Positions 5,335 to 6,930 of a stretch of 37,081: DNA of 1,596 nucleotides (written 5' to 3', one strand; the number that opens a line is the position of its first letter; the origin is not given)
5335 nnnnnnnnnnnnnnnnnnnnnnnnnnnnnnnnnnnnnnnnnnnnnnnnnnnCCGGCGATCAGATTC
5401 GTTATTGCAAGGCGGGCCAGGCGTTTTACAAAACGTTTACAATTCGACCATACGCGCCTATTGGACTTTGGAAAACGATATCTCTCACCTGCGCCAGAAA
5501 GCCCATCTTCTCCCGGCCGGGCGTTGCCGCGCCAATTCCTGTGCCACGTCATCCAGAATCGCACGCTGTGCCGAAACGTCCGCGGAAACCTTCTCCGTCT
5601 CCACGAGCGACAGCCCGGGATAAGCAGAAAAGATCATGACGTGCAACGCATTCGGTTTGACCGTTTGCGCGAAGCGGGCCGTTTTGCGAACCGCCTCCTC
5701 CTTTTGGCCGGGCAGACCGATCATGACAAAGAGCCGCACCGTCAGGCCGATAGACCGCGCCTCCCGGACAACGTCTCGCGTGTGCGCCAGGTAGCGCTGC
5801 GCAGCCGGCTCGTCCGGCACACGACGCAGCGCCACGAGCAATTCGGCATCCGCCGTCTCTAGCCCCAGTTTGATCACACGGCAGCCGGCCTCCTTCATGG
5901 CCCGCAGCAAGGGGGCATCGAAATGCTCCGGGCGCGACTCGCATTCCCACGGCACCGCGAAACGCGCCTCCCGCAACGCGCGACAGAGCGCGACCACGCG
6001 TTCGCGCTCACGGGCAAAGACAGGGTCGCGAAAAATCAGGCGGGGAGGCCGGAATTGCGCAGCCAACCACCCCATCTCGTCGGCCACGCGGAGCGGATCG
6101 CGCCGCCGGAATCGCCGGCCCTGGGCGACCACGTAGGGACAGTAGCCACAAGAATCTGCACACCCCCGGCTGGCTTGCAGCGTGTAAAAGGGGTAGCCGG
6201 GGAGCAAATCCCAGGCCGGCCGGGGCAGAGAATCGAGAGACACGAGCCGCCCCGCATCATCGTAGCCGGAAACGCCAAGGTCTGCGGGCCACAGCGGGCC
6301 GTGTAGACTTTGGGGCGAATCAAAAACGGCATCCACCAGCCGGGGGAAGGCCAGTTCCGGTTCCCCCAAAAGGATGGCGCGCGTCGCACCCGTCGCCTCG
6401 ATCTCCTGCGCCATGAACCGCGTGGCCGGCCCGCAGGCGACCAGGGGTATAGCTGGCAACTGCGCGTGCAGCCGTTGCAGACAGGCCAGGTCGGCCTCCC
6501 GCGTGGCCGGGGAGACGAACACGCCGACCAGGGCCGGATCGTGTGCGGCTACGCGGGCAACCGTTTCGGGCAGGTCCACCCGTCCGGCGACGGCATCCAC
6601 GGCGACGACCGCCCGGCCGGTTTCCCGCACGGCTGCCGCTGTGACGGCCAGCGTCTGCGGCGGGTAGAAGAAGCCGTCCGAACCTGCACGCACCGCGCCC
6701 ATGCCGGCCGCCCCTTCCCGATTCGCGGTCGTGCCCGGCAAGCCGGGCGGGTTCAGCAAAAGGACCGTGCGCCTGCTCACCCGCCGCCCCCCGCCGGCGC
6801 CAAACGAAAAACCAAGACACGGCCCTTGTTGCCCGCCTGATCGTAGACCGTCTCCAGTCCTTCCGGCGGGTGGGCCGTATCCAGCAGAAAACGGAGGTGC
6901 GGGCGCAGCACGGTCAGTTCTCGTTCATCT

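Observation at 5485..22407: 17-kb, 13-gene translationally coupled GT-C operon: candidate undescribed extracytoplasmic glycosylation or lipoglycan system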

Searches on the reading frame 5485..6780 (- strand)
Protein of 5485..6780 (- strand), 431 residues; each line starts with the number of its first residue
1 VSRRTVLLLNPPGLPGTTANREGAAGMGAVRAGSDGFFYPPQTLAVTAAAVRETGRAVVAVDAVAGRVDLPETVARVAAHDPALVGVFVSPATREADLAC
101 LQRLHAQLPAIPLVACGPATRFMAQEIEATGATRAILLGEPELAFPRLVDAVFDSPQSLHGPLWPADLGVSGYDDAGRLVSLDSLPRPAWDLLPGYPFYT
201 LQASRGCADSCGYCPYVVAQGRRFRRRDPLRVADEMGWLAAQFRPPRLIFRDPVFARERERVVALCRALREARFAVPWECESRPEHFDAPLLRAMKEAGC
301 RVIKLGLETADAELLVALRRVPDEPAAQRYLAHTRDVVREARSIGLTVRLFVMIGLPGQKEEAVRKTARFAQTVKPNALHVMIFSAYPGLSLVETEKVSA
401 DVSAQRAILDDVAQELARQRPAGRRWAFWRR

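Call 4: search_protein_families(library=pfam, proteins=[window:5485-6780:-], max_evalue=0.01)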
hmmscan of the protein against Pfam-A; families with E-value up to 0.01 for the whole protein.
window:5485-6780:- (431 aa): 2 families
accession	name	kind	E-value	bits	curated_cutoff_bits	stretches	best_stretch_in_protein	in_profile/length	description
PF04055.27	Radical_SAM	-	4.1e-12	47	29.5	1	204-371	4-166/166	Radical SAM superfamily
PF02310.24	B12-binding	-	2.7e-08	34.1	32.1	1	33-148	6-120/121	B12 binding domain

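Call 6: search_protein_families(library=ncbifam, proteins=[window:5485-6780:-], max_evalue=0.001)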
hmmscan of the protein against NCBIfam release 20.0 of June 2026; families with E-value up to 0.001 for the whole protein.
window:5485-6780:- (431 aa): 22 families
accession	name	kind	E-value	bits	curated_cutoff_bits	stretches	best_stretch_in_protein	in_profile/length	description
TIGR03471.1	HpnJ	equivalog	2.7e-34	118.9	577.6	1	197-399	196-390/472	hopanoid biosynthesis associated radical SAM protein HpnJ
NF033070.1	rSAM_AprD4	equivalog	1.9e-31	109.4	500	1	3-393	5-387/456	AprD4 family radical SAM diol-dehydratase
TIGR04072.2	rSAM_ladder_B12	equivalog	4e-26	91.7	360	1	41-401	18-371/443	lipid biosynthesis B12-binding/radical SAM protein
TIGR04479.1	bcpD_PhpK_rSAM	subfamily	4.6e-19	68.2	600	1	199-381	242-416/504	PhpK family radical SAM P-methyltransferase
TIGR02026.1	BchE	equivalog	1.1e-16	60.8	481.35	1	39-394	20-385/497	magnesium-protoporphyrin IX monomethyl ester anaerobic oxidative cyclase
NF050148.1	rSAM_ApyD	equivalog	2.8e-16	59.1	750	1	99-360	92-352/645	RiPP biosynthesis radical SAM protein ApyD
TIGR04385.1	B12_rSAM_cofa1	equivalog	2.8e-15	56.5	450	1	200-373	197-363/438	B12 lower ligand biosynthesis radical SAM protein BzaD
TIGR04367.1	HpnR_B12_rSAM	equivalog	5.3e-15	54.9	650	1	41-397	22-374/490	hopanoid C-3 methylase HpnR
TIGR03975.1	rSAM_ocin_1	subfamily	1.7e-14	53.2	281.85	1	70-369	117-425/606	RiPP maturation radical SAM C-methyltransferase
TIGR04013.1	B12_SAM_MJ_1487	hypoth_equivalog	1.2e-12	47.4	251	1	72-404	33-365/382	TIGR04013 family B12-binding domain/radical SAM domain-containing protein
TIGR04428.1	B12_rSAM_trp_MT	equivalog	2.3e-10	39.5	500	1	282-381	307-409/558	tryptophan 2-C-methyltransferase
NF038361.1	rSAM_Sden_1168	equivalog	6.2e-10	38.2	575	1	200-414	284-491/560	Sden_1168 family B12-binding radical SAM P-methyltransferase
TIGR00089.1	TIGR00089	subfamily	3.1e-08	32.9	251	1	282-416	229-362/429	MiaB/RimO family radical SAM methylthiotransferase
NF040546.1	rSAM_CUAEP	equivalog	1.1e-07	30.9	500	1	41-332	13-306/468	CUAEP/CCAEP-tail radical SAM (seleno)protein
TIGR04295.1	B12_rSAM_oligo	hypoth_equivalog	3.2e-06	26.1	400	0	200-313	202-307/422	TIGR04295 family B12-binding domain-containing radical SAM protein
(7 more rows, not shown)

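Call 42: search_solved_structures(query=window:5485-6780:-, max_evalue=0.01)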
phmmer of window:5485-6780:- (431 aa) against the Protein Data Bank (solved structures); distinct sequences matched with E-value up to 0.01: 3.
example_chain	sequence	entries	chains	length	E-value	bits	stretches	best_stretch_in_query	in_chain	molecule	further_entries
6fd2_B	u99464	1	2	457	2.7e-26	95.4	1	4-393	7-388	Putative apramycin biosynthetic oxidoreductase 4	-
6wte_A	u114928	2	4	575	1.2e-07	34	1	203-367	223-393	B12-binding domain-containing protein | Tryptophan-C2-methyltransferase containing B12-binding domain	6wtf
9n1b_A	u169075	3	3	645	0.0076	18.2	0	178-327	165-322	Radical SAM protein | Radical SAM enzyme CysS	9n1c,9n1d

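Call 63: find_homologous_proteins(query=window:5485-6780:-, max_evalue=1e-10)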
Query window:5485-6780:- (431 aa): 275 proteins with E <= 1e-10 among 8000 candidates; the best 120 are listed.
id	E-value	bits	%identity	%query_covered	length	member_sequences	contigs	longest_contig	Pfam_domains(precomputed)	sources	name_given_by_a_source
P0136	5.7e-283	956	100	100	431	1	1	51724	PF04055.28,PF02310.25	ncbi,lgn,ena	-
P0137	8.5e-208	708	77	99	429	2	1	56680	PF04055.28,PF02310.25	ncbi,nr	ncbi:MAG: radical SAM protein [Chloroflexi bacterium]|nr:radical SAM protein [Chloroflexota bacteriu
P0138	1.2e-187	642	70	99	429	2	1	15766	PF04055.28,PF02310.25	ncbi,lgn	-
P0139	1.3e-173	596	64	100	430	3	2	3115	PF04055.28,PF02310.25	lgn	-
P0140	1.4e-167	576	63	100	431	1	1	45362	PF04055.28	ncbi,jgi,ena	-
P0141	7.8e-116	405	51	91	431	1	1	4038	PF04055.28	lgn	-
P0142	1.0e-114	402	48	95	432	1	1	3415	PF04055.28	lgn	-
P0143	3.1e-114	400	50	95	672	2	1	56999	PF13847.13,PF13489.13,PF02353.27,PF05175.21,PF13649.13,PF04055.28,PF06080.19,PF01209.25,PF08241.19,PF08242.19,PF02310.25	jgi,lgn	-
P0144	6.9e-114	399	47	97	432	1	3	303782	PF04055.28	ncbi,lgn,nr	ncbi:MAG: radical SAM protein [Chloroflexi bacterium]|nr:radical SAM protein [Chloroflexota bacteriu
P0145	2.5e-113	397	52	90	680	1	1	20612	PF13847.13,PF13489.13,PF02353.27,PF05175.21,PF13649.13,PF04055.28,PF08241.19,PF08242.19,PF02310.25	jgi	-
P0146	5.3e-112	393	48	90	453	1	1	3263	PF04055.28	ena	-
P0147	5.0e-111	389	47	96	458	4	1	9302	PF04055.28,PF02310.25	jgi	-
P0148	5.8e-111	389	49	93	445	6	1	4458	PF04055.28,PF02310.25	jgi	-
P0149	3.7e-110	387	50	93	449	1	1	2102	PF04055.28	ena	-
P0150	3.5e-109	383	48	92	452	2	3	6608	PF04055.28,PF02310.25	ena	-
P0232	1.4e-94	335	45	90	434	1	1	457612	PF04055.28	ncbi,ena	-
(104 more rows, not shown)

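Call 64: find_encoding_contigs(protein=P0136, flank=10000, max_places=2)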
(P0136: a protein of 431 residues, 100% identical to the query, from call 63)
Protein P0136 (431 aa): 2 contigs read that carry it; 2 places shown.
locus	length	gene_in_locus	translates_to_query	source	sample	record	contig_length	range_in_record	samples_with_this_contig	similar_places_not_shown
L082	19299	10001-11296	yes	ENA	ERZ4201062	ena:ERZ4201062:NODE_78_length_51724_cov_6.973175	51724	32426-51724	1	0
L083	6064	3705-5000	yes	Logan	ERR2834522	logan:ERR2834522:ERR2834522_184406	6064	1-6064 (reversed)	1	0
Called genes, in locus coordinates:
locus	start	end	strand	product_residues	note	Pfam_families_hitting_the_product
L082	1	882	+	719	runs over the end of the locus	PF09586:YfhO (faint)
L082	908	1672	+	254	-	PF00535:Glycos_transf_2, PF13641:Glyco_tranf_2_3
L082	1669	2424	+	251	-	PF00535:Glycos_transf_2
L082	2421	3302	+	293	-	PF01522:Polysacc_deac_1, PF11959:DUF3473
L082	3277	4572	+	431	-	PF09594:GT87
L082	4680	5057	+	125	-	PF10066:DUF2304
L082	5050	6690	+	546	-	PF13231:PMT_2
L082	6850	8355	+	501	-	PF13231:PMT_2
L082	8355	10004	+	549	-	PF13231:PMT_2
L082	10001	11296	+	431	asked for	PF02310:B12-binding (weak), PF04055:Radical_SAM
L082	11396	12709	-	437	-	PF16317:Glyco_hydro_99, PF14307:Glyco_tran_WbsX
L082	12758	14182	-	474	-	PF00672:HAMP, PF00512:HisKA, PF02518:HATPase_c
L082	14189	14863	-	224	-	PF00072:Response_reg, PF00486:Trans_reg_C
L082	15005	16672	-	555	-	PF00027:cNMP_binding, PF01734:Patatin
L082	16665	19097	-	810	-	PF13191:AAA_16 (weak), PF07719:TPR_2 (faint), PF10602:RPN7 (faint), PF13428:TPR_14 (faint), PF00515:TPR_1 (faint), PF13424:TPR_12, PF17874:TPR_MalT (weak), PF13424:TPR_12, +7 more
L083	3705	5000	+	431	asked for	PF02310:B12-binding (weak), PF04055:Radical_SAM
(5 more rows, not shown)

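Call 65: find_encoding_contigs(protein=P0144, flank=10000, max_places=1)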
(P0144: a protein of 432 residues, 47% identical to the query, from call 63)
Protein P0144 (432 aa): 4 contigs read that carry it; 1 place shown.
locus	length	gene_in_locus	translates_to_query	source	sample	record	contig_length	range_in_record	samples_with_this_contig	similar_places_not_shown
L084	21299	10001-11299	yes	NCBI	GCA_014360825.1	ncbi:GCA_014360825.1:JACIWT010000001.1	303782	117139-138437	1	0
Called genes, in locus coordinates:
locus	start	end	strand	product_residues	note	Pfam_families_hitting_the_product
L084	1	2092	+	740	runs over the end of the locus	PF02366:PMT (weak), PF13231:PMT_2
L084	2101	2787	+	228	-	PF00535:Glycos_transf_2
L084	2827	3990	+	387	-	PF04055:Radical_SAM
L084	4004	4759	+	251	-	PF00535:Glycos_transf_2, PF13641:Glyco_tranf_2_3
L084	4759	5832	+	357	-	PF04321:RmlD_sub_bind (weak), PF01073:3Beta_HSD, PF01370:Epimerase, PF16363:GDP_Man_Dehyd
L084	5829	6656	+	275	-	PF00535:Glycos_transf_2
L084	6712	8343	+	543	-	-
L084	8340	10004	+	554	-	PF13231:PMT_2 (weak)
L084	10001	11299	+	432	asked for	PF04055:Radical_SAM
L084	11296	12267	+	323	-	PF01073:3Beta_HSD, PF01370:Epimerase, PF02719:Polysacc_synt_2, PF04321:RmlD_sub_bind, PF05368:NmrA, PF13460:NAD_binding_10, PF16363:GDP_Man_Dehyd, PF07993:NAD_binding_4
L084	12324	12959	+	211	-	PF00132:Hexapep, PF14602:Hexapep_2 (weak)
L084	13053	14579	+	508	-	PF00149:Metallophos (faint), PF12850:Metallophos_2 (faint)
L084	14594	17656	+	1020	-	PF24517:CBM96, PF06848:Disaggr_repeat (weak), PF00756:Esterase, PF20434:BD-FAE (weak), PF00326:Peptidase_S9, PF10503:Esterase_PHB (weak), PF24517:CBM96 (weak), PF06848:Disaggr_repeat, +1 more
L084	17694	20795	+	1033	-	PF24517:CBM96 (faint), PF06848:Disaggr_repeat, PF00756:Esterase (faint), PF00326:Peptidase_S9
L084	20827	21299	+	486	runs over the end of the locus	PF02310:B12-binding, PF04055:Radical_SAM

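Call 66: find_encoding_contigs(protein=P0232, flank=10000, max_places=1)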
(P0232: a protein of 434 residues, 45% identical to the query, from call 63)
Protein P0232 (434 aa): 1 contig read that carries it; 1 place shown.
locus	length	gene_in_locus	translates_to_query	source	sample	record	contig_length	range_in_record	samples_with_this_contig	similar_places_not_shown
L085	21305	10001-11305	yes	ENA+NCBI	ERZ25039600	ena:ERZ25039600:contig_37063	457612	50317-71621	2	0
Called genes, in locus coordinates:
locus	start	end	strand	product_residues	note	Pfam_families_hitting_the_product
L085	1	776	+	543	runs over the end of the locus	PF00005:ABC_tran, PF02463:SMC_N (faint), PF13476:AAA_23 (faint), PF13555:AAA_29 (faint), PF24389:ORC-CDC6-like (faint), PF00004:AAA (faint), PF12848:ABC_tran_Xtn, PF00005:ABC_tran, +3 more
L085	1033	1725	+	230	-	-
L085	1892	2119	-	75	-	-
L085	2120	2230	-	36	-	-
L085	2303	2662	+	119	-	-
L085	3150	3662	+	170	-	-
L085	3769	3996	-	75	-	PF11146:DUF2905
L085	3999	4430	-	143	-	PF01863:YgjP-like, PF10263:SprT-like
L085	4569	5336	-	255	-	PF13489:Methyltransf_23, PF08241:Methyltransf_11, PF08242:Methyltransf_12, PF13649:Methyltransf_25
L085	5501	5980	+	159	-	PF02308:MgtC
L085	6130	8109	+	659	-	PF01807:Zn_ribbon_DnaG, PF08275:DNAG_N, PF01751:Toprim, PF13155:Toprim_2, PF13362:Toprim_3 (faint), PF13662:Toprim_4, PF10410:DnaB_bind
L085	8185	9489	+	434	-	PF00140:Sigma70_r1_2, PF04542:Sigma70_r2, PF04539:Sigma70_r3, PF04545:Sigma70_r4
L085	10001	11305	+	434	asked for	PF04055:Radical_SAM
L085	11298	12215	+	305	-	PF01073:3Beta_HSD, PF01370:Epimerase, PF02719:Polysacc_synt_2 (faint), PF04321:RmlD_sub_bind, PF05368:NmrA (weak), PF07993:NAD_binding_4, PF16363:GDP_Man_Dehyd, PF13460:NAD_binding_10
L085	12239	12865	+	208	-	PF00132:Hexapep, PF14602:Hexapep_2 (weak)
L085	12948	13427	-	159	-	PF05977:MFS_3, PF07690:MFS_1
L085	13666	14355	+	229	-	-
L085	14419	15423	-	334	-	PF06723:MreB_Mbl, PF00022:Actin, PF00012:HSP70, PF14450:FtsA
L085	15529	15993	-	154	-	PF02823:ATP-synt_DE_N, PF00401:ATP-synt_DE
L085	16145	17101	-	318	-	PF00006:ATP-synt_ab, PF22919:ATP-synt_VA_C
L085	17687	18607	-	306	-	PF00231:ATP-synt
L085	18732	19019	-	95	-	-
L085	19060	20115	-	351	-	-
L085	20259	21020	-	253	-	PF00006:ATP-synt_ab, PF00306:ATP-synt_ab_C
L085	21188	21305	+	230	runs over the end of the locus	-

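Call 70: find_encoding_contigs(protein=P0137, flank=10000, max_places=1)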
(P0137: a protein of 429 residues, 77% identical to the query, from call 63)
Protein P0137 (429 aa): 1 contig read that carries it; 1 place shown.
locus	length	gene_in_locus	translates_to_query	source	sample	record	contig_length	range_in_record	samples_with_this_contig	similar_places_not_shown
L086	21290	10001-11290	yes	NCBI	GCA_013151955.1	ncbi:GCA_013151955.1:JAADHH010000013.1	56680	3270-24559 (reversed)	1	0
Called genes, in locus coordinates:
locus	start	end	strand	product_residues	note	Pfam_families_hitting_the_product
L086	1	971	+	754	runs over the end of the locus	-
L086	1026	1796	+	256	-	PF13641:Glyco_tranf_2_3, PF00535:Glycos_transf_2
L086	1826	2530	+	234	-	PF00535:Glycos_transf_2, PF13641:Glyco_tranf_2_3 (weak)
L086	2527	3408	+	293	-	PF01522:Polysacc_deac_1, PF11959:DUF3473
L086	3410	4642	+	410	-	PF09594:GT87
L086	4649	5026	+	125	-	PF10066:DUF2304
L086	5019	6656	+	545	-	PF13231:PMT_2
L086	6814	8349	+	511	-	PF13231:PMT_2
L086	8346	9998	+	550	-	PF13231:PMT_2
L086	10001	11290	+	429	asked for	PF02310:B12-binding (weak), PF04055:Radical_SAM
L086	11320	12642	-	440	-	PF16317:Glyco_hydro_99, PF14307:Glyco_tran_WbsX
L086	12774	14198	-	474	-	PF00672:HAMP, PF00512:HisKA, PF02518:HATPase_c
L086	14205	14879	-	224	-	PF00072:Response_reg, PF00486:Trans_reg_C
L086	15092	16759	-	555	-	PF00027:cNMP_binding, PF01734:Patatin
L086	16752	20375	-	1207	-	PF12773:DZR, PF00211:Guanylate_cyc, PF13191:AAA_16, PF13401:AAA_22 (weak), PF17874:TPR_MalT, PF13424:TPR_12, PF17874:TPR_MalT, PF13424:TPR_12, +9 more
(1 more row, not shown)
